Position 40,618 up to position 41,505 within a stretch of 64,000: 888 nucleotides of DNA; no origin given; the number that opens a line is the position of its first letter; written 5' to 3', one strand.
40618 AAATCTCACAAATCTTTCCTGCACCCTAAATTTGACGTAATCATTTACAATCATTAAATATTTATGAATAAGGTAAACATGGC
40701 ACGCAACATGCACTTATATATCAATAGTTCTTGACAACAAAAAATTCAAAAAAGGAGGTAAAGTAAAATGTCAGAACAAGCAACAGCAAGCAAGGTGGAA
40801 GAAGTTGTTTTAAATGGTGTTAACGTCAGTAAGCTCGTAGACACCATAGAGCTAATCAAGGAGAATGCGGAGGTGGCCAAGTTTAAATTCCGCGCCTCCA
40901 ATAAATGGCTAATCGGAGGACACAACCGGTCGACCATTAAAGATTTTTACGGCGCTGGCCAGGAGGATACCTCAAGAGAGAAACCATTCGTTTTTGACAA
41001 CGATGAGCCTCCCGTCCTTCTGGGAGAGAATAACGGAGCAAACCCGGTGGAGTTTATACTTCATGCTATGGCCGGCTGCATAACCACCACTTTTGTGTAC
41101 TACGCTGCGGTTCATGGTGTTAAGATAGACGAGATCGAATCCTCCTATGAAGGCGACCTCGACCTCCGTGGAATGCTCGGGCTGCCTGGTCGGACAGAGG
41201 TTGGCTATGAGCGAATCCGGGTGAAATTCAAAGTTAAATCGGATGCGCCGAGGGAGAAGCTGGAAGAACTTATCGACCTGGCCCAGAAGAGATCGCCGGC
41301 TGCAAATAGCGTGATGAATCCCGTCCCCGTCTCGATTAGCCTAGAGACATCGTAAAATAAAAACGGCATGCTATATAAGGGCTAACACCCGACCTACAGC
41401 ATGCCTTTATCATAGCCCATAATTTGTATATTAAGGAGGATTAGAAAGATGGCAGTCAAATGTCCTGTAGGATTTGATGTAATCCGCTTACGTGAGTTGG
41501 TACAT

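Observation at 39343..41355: GAF-PAS sigma-54 activator followed by two sigma-54 promoters, each preceded by the palindrome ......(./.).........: candidate complete regulon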

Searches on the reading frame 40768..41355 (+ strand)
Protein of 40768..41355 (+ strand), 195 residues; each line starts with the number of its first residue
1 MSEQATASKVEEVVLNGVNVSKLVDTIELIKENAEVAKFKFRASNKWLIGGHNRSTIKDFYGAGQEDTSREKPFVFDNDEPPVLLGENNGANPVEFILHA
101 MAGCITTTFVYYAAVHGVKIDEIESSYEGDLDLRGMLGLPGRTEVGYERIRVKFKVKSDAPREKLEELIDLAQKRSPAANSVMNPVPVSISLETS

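Call 7: search_protein_families(library=pfam, proteins=[window:40768-41355:+], max_evalue=0.01)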
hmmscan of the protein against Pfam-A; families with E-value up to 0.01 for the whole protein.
window:40768-41355:+ (195 aa): 1 family
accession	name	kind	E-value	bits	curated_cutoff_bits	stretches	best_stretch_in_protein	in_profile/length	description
PF02566.24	OsmC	-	1.8e-20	73.7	27.5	1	86-190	1-99/100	OsmC-like protein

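Call 14: search_protein_families(library=ncbifam, proteins=[window:40768-41352:+], max_evalue=0.001)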
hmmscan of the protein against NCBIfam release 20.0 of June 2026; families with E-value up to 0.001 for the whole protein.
window:40768-41352:+ (195 aa): 1 family
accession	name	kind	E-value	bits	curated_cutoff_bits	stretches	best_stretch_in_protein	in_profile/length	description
NF041052.1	OsmC_like_Se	domain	1.8e-22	79.8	95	1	65-193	14-141/144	OsmC-related (seleno)protein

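Call 30: search_solved_structures(query=window:40768-41352:+, max_evalue=0.01)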
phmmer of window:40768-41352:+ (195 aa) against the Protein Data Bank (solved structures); distinct sequences matched with E-value up to 0.01: 1.
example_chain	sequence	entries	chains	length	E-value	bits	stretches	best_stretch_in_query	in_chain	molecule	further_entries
2opl_A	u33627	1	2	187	1.5e-62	214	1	12-193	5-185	Hypothetical protein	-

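Call 33: search_solved_structures(query=window:40768-41352:+, max_evalue=10, show_alignments=1)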
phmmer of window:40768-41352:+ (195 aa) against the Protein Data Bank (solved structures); distinct sequences matched with E-value up to 10: 7.
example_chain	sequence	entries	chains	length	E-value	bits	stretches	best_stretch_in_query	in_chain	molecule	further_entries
2opl_A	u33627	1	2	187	1.5e-62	214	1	12-193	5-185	Hypothetical protein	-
2onf_A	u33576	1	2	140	0.046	16.9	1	77-187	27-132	Hypothetical protein Ta0195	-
2bjo_A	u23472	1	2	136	0.067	16.4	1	70-192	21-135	ORGANIC HYDROPEROXIDE RESISTANCE PROTEIN OHRB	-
9wo1_A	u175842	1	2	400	0.12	15.6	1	73-189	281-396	Osmotically inducible protein C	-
1lql_A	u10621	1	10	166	0.71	13.1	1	89-190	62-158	osmotical inducible protein C like family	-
7qz8_A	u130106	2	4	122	0.82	12.9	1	112-170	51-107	Transcriptional regulator, PadR-like family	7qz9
7qz7_A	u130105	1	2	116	0.85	12.8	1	112-170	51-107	Transcriptional regulator, PadR-like family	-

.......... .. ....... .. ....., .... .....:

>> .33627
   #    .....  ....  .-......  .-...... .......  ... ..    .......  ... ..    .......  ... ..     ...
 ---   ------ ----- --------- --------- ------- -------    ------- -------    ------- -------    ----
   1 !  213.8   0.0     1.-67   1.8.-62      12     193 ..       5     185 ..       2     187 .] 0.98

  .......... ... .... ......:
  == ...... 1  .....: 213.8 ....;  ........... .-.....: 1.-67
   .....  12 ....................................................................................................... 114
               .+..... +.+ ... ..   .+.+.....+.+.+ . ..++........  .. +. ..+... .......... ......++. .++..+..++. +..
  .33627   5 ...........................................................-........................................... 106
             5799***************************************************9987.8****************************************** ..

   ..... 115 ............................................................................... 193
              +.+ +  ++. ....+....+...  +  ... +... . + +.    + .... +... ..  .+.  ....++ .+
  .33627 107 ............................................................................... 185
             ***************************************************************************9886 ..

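Call 34: find_homologous_proteins(query=window:40768-41352:+, max_evalue=1e-20)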
Query window:40768-41352:+ (195 aa): 7930 proteins with E <= 1e-20 among 8000 candidates; the best 120 are listed.
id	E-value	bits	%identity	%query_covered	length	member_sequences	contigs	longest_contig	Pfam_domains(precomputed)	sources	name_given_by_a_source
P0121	2.7e-120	417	98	99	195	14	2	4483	PF02566.25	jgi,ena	jgi:uncharacterized OsmC-like protein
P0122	2.1e-100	352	85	94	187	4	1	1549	PF02566.25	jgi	jgi:uncharacterized OsmC-like protein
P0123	2.1e-99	349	84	94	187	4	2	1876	PF02566.25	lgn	-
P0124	8.9e-99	347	83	94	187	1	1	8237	PF02566.25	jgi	jgi:uncharacterized OsmC-like protein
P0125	9.1e-91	321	75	99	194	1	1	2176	PF02566.25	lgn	-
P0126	1.5e-78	281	68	94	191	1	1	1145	PF02566.25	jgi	jgi:uncharacterized OsmC-like protein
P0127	2.4e-78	280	65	95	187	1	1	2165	PF02566.25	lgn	-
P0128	5.1e-78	279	65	98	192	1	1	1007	PF02566.25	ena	-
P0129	6.2e-78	279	68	93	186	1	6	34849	PF02566.25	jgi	jgi:uncharacterized OsmC-like protein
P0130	8.5e-78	278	65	98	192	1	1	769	PF02566.25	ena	-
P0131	1.2e-77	278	65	98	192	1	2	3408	PF02566.25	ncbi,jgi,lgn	-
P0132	1.2e-77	278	66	95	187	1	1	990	PF02566.25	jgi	jgi:uncharacterized OsmC-like protein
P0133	1.3e-77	278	65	99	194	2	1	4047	PF02566.25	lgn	-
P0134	1.5e-77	278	66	96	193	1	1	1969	PF02566.25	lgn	-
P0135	2.3e-77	277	66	92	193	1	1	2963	PF02566.25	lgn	-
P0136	4.5e-77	276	66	94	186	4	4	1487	PF02566.25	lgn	-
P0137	5.4e-77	276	67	93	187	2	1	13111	PF02566.25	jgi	jgi:uncharacterized OsmC-like protein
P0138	6.3e-77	276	65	94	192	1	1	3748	PF02566.25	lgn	-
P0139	7.5e-77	275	65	94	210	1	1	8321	PF02566.25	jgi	jgi:uncharacterized OsmC-like protein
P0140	7.6e-77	275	63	99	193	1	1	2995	PF02566.25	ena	-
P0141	1.4e-76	275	62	99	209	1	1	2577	PF02566.25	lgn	-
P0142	1.4e-76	275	63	99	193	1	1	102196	PF02566.25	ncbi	-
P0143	2.5e-76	274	63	99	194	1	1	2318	PF02566.25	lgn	-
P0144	4.1e-76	273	65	93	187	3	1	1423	PF02566.25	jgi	-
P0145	4.5e-76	273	62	99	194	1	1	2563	PF02566.25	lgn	-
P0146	4.9e-76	273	65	94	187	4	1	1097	PF02566.25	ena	-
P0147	5.6e-76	273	65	92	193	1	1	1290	PF02566.25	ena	-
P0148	5.9e-76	272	65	94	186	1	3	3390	PF02566.25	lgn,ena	-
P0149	6.9e-76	272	63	99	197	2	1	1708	PF02566.25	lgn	-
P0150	7.2e-76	272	64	99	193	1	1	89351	PF02566.25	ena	-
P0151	7.4e-76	272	62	99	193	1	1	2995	PF02566.25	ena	-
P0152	1.3e-75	271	67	92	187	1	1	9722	PF02566.25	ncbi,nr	ncbi:MAG TPA: OsmC family protein [Pyrinomonadaceae bacterium]|nr:OsmC family protein [Pyrinomonadac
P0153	1.5e-75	271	64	95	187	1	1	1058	PF02566.25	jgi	-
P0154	2.0e-75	271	64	95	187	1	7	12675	PF02566.25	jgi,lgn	jgi:uncharacterized OsmC-like protein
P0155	2.6e-75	270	65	94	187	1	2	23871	PF02566.25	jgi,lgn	jgi:uncharacterized OsmC-like protein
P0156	3.6e-75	270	67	91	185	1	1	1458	PF02566.25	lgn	-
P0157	4.5e-75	270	65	99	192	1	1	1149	PF02566.25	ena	-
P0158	5.5e-75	269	63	98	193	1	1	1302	PF02566.25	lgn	-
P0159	7.0e-75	269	65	93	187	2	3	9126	PF02566.25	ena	-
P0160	7.1e-75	269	65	99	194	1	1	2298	PF02566.25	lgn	-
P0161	8.1e-75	269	62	99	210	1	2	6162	PF02566.25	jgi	jgi:uncharacterized OsmC-like protein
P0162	9.9e-75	269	63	99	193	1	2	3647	PF02566.25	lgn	-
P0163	1.0e-74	268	63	95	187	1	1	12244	PF02566.25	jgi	jgi:uncharacterized OsmC-like protein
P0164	1.5e-74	268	65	92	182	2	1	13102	PF02566.25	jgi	jgi:uncharacterized OsmC-like protein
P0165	1.7e-74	268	63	99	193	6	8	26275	PF02566.25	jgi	jgi:uncharacterized OsmC-like protein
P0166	2.0e-74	268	66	91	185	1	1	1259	PF02566.25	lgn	-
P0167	2.1e-74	267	64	95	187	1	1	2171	PF02566.25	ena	-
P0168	2.7e-74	267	66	99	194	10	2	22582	PF02566.25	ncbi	-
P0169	3.0e-74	267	61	100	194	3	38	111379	PF02566.25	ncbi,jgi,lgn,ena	ncbi:MAG TPA: OsmC family protein [Blastocatellia bacterium]|jgi:uncharacterized OsmC-like protein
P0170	3.3e-74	267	65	93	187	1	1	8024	PF02566.25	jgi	jgi:uncharacterized OsmC-like protein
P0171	3.4e-74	267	66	91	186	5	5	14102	PF02566.25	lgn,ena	-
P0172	4.0e-74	267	66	93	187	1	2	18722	PF02566.25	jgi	jgi:uncharacterized OsmC-like protein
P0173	4.1e-74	266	64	92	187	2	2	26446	PF02566.25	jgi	jgi:uncharacterized OsmC-like protein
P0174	4.3e-74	266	63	96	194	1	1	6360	PF02566.25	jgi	jgi:uncharacterized OsmC-like protein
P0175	4.5e-74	266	63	99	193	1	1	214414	PF02566.25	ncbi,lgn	ncbi:MAG: OsmC family protein [Deltaproteobacteria bacterium]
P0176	4.9e-74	266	61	100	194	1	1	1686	PF02566.25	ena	-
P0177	6.3e-74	266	64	94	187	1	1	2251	PF02566.25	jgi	jgi:uncharacterized OsmC-like protein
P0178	8.0e-74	266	62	99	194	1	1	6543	PF02566.25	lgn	-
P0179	8.1e-74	266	65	92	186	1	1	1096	PF02566.25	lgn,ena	-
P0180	8.6e-74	265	61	99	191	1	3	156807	PF02566.25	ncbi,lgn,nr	ncbi:MAG: OsmC family peroxiredoxin [Proteobacteria bacterium]|nr:OsmC family peroxiredoxin [Pseudom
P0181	8.8e-74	265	64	92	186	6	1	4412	PF02566.25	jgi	jgi:uncharacterized OsmC-like protein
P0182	1.0e-73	265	64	99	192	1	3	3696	PF02566.25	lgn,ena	-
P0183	1.1e-73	265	65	99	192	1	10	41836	PF02566.25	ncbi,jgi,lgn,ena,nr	ncbi:MAG: OsmC family protein [Candidatus Dadabacteria bacterium]|jgi:uncharacterized OsmC-like prot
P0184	1.4e-73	265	63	99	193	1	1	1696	PF02566.25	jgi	jgi:uncharacterized OsmC-like protein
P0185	1.8e-73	264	63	98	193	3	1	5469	PF02566.25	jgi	jgi:uncharacterized OsmC-like protein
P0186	1.9e-73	264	64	92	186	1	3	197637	PF02566.25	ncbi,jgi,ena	-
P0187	2.2e-73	264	63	99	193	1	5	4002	PF02566.25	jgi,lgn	-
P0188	2.3e-73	264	65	92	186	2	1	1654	PF02566.25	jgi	jgi:uncharacterized OsmC-like protein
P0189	2.4e-73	264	63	92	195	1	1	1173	PF02566.25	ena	-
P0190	2.9e-73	264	64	92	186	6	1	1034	PF02566.25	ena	-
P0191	3.3e-73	264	61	98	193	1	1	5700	PF02566.25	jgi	-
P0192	3.6e-73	263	64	93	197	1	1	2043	PF02566.25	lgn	-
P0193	3.6e-73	263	64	93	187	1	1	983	PF02566.25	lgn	-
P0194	4.1e-73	263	64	99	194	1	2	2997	PF02566.25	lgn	-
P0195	4.4e-73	263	63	92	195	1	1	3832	PF02566.25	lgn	-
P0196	5.5e-73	263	64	94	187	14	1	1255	PF02566.25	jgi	jgi:uncharacterized OsmC-like protein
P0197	6.1e-73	263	64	92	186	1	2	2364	PF02566.25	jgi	jgi:uncharacterized OsmC-like protein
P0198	6.2e-73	263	64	92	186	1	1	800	PF02566.25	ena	-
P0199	6.9e-73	263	64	92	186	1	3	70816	PF02566.25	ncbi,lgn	-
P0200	7.7e-73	262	65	92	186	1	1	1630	PF02566.25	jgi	jgi:uncharacterized OsmC-like protein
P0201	7.7e-73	262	64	92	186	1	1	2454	PF02566.25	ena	-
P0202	9.5e-73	262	65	93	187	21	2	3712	PF02566.25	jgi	jgi:uncharacterized OsmC-like protein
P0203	1.2e-72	262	65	92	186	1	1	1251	PF02566.25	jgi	jgi:uncharacterized OsmC-like protein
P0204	1.2e-72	262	66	92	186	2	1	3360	PF02566.25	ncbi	-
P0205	1.3e-72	262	63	99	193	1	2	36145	PF02566.25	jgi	jgi:uncharacterized OsmC-like protein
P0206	1.3e-72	262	64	93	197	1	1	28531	PF02566.25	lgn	-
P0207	1.6e-72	261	62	97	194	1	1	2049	PF02566.25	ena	-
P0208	1.6e-72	261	63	92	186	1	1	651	PF02566.25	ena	-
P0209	1.7e-72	261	61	98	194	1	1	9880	PF02566.25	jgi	jgi:uncharacterized OsmC-like protein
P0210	1.7e-72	261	63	99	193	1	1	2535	PF02566.25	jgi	jgi:uncharacterized OsmC-like protein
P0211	1.7e-72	261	64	92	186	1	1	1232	PF02566.25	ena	-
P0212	1.8e-72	261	65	92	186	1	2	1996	PF02566.25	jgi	jgi:uncharacterized OsmC-like protein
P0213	2.1e-72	261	64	92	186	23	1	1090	PF02566.25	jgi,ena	-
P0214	2.3e-72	261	64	92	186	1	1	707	PF02566.25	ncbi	-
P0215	2.3e-72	261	64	92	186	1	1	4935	PF02566.25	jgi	jgi:uncharacterized OsmC-like protein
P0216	2.3e-72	261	62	94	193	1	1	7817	PF02566.25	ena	-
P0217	2.4e-72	261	64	92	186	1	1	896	PF02566.25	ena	-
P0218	2.6e-72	261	63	92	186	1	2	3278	PF02566.25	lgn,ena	-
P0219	2.8e-72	261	64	93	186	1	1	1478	PF02566.25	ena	-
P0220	2.9e-72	260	64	92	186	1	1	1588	PF02566.25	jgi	jgi:uncharacterized OsmC-like protein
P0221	3.2e-72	260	64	91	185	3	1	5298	PF02566.25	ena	-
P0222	3.5e-72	260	64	92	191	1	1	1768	PF02566.25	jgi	jgi:uncharacterized OsmC-like protein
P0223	3.9e-72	260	65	91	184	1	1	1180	PF02566.25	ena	-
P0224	4.3e-72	260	61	99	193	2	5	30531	PF02566.25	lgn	-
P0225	4.5e-72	260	64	92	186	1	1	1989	PF02566.25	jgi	jgi:uncharacterized OsmC-like protein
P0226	5.1e-72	260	62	94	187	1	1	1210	PF02566.25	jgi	jgi:uncharacterized OsmC-like protein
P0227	5.2e-72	260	62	95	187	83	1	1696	PF02566.25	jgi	jgi:uncharacterized OsmC-like protein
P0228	5.3e-72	260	64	92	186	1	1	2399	PF02566.25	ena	-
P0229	5.5e-72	260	63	99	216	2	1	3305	PF02566.25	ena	-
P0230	6.8e-72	259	60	98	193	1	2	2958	PF02566.25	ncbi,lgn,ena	-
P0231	7.4e-72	259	63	92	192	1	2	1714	PF02566.25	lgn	-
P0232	7.6e-72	259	63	94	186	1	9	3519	PF02566.25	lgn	-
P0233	8.5e-72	259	63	92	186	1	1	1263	PF02566.25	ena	-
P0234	8.6e-72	259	62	93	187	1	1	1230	PF02566.25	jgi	jgi:uncharacterized OsmC-like protein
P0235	1.0e-71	259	63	92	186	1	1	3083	PF02566.25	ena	-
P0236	1.0e-71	259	63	92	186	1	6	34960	PF02566.25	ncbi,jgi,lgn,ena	ncbi:MAG TPA: OsmC family protein [Blastocatellia bacterium]|jgi:Predicted redox protein, regulator 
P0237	1.1e-71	259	62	95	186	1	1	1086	PF02566.25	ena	-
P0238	1.2e-71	259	59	98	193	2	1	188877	PF02566.25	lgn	-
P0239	1.3e-71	258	62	98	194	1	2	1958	PF02566.25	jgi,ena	-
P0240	1.4e-71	258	62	99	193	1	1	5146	PF02566.25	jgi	jgi:uncharacterized OsmC-like protein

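Call 35: find_encoding_contigs(protein=P0175, flank=5000, max_places=1)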
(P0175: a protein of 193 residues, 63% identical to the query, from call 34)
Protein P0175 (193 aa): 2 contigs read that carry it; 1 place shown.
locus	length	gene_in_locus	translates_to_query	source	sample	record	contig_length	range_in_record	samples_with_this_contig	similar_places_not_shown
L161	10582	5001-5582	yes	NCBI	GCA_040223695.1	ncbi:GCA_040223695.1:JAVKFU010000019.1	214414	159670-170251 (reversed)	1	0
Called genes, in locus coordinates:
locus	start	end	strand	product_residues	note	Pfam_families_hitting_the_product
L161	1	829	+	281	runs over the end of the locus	PF00685:Sulfotransfer_1 (faint), PF13469:Sulfotransfer_3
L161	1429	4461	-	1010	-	PF07732:Cu-oxidase_3 (faint), PF01839:FG-GAP (faint), PF07731:Cu-oxidase_2, PF13517:FG-GAP_3 (faint)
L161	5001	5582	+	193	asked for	PF02566:OsmC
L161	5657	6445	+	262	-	PF13489:Methyltransf_23, PF01209:Ubie_methyltran, PF06325:PrmA (weak), PF13649:Methyltransf_25, PF13847:Methyltransf_31, PF08241:Methyltransf_11, PF08242:Methyltransf_12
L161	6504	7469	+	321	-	-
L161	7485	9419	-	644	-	PF01590:GAF, PF00158:Sigma54_activat, PF14532:Sigma54_activ_2, PF07728:AAA_5 (weak), PF25601:AAA_lid_14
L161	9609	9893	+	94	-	PF04248:NTP_transf_9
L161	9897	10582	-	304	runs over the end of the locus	PF01963:TraB_PrgY_gumN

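Call 36: find_encoding_contigs(protein=P0180, flank=5000, max_places=1)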
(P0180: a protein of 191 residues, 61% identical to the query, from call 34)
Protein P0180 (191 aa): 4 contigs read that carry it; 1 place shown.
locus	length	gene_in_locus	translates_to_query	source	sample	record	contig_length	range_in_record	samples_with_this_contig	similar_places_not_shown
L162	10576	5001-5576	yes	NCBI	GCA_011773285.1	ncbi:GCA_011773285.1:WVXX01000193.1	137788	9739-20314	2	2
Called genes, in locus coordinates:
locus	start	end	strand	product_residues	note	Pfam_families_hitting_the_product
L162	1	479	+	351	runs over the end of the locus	PF02653:BPD_transp_2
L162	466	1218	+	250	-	PF00005:ABC_tran, PF13304:AAA_21 (weak), PF12399:BCA_ABC_TP_C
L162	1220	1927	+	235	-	PF00005:ABC_tran, PF13304:AAA_21 (faint)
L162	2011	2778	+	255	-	PF13424:TPR_12, PF07719:TPR_2 (faint), PF13432:TPR_16 (faint), PF24885:TPR_NPHP3 (faint), PF13176:TPR_7 (faint), PF13374:TPR_10 (weak), PF00515:TPR_1 (faint), PF13181:TPR_8 (faint)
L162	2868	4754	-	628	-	PF00493:MCM, PF01078:Mg_chelatase (faint), PF05496:RuvB_N (faint), PF20030:bpMoxR (weak), PF00004:AAA (faint), PF07726:AAA_3, PF07728:AAA_5, PF05762:VWA_CoxE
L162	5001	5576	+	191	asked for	PF02566:OsmC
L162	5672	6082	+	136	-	-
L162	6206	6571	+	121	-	-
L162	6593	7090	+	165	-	-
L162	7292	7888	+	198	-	-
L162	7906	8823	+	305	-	PF19459:DUF5996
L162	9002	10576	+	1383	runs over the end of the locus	-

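Call 37: find_encoding_contigs(protein=P0169, flank=5000, max_places=2)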
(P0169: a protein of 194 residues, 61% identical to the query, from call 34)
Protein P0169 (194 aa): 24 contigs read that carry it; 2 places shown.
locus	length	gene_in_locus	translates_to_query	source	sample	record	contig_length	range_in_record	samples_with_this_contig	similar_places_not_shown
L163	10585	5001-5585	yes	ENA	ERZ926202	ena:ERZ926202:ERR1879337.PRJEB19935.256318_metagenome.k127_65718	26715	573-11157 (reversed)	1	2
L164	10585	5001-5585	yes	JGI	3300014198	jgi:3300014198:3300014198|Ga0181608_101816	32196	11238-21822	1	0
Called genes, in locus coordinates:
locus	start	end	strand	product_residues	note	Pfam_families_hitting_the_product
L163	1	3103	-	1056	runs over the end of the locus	PF07719:TPR_2 (faint), PF00069:Pkinase, PF07714:PK_Tyr_Ser-Thr, PF01636:APH (faint), PF03109:ABC1 (weak)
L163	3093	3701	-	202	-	PF07638:Sigma70_ECF, PF08281:Sigma70_r4_2, PF04545:Sigma70_r4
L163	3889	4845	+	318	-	PF11583:AurF (weak)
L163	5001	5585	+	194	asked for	PF02566:OsmC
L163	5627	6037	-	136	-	-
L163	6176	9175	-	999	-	PF00069:Pkinase, PF07714:PK_Tyr_Ser-Thr, PF08308:PEGA (weak), PF03781:FGE-sulfatase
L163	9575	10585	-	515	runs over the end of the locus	PF00884:Sulfatase, PF01663:Phosphodiest (faint)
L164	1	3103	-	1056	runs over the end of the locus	PF07719:TPR_2 (faint), PF00069:Pkinase, PF07714:PK_Tyr_Ser-Thr, PF01636:APH (faint), PF03109:ABC1 (weak), PF13181:TPR_8 (faint)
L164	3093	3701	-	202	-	PF07638:Sigma70_ECF, PF08281:Sigma70_r4_2, PF04545:Sigma70_r4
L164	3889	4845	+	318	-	PF11583:AurF (weak)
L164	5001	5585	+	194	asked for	PF02566:OsmC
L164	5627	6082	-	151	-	-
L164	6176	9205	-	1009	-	PF00069:Pkinase, PF07714:PK_Tyr_Ser-Thr, PF00069:Pkinase, PF08308:PEGA (weak), PF03781:FGE-sulfatase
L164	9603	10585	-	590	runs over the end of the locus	PF00884:Sulfatase, PF01663:Phosphodiest (faint)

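Call 38: find_encoding_contigs(protein=P0183, flank=5000, max_places=1)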
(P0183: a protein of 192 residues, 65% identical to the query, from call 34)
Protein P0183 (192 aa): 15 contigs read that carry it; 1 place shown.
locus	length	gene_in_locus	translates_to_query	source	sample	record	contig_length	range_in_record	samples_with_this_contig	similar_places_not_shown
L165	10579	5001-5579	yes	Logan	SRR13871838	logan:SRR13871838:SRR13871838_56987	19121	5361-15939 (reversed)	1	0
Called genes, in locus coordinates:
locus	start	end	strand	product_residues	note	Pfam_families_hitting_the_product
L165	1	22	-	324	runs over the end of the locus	PF12146:Hydrolase_4, PF00561:Abhydrolase_1, PF12697:Abhydrolase_6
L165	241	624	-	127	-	-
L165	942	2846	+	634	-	PF01590:GAF, PF00158:Sigma54_activat, PF14532:Sigma54_activ_2, PF00004:AAA (weak), PF07728:AAA_5 (weak), PF25601:AAA_lid_14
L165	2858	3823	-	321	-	PF12706:Lactamase_B_2 (weak)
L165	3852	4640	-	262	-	PF13489:Methyltransf_23, PF01209:Ubie_methyltran, PF13649:Methyltransf_25, PF13847:Methyltransf_31, PF08241:Methyltransf_11, PF08242:Methyltransf_12, PF05148:Methyltransf_8 (weak)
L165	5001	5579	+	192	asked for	PF02566:OsmC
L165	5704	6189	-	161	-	PF07883:Cupin_2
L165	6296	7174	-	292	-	PF00561:Abhydrolase_1, PF12146:Hydrolase_4, PF12697:Abhydrolase_6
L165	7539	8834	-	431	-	PF07396:Porin_O_P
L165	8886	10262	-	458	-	PF06537:DHOR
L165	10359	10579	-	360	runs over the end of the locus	PF09375:Peptidase_M75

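Call 44: search_protein_families(library=pfam, proteins=[L161:6504-7466:+], max_evalue=5)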
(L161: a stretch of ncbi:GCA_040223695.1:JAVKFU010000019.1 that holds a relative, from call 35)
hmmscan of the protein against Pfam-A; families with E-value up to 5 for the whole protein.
L161:6504-7466:+ (321 aa): 2 families
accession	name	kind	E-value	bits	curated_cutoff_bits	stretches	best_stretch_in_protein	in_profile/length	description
PF12706.13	Lactamase_B_2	-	1.7e-05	24.9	27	1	67-133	1-65/200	Beta-lactamase superfamily domain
PF00753.33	Lactamase_B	-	9.5e-05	22.9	22.7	1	64-138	13-88/196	Metallo-beta-lactamase superfamily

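Call 69: search_protein_families(library=ncbifam, proteins=[L161:6504-7466:+], max_evalue=0.01)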
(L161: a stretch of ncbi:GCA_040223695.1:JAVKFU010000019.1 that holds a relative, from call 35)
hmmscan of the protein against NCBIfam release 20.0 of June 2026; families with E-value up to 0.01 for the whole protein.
L161:6504-7466:+ (321 aa): 5 families
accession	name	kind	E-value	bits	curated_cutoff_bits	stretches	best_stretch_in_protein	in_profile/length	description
NF000427.2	blaCAU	exception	9.4e-05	21.8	500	1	65-112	34-84/262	CAU/MBL1b family subclass B3 metallo-beta-lactamase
NF033105.1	bla_subclass_B3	equivalog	0.00065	19.1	240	1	64-116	30-84/257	subclass B3 metallo-beta-lactamase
TIGR02651.1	RNase_Z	equivalog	0.0036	16.4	292.95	1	66-131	27-87/302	ribonuclease Z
NF000469.2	CAR_gen_B3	exception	0.0056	15.7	500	1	75-120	94-139/311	CAR family subclass B3 metallo-beta-lactamase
NF033184.1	B3_Acin_new1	exception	0.0084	15.3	580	0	51-114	46-108/283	putative subclass B3 metallo-beta-lactamase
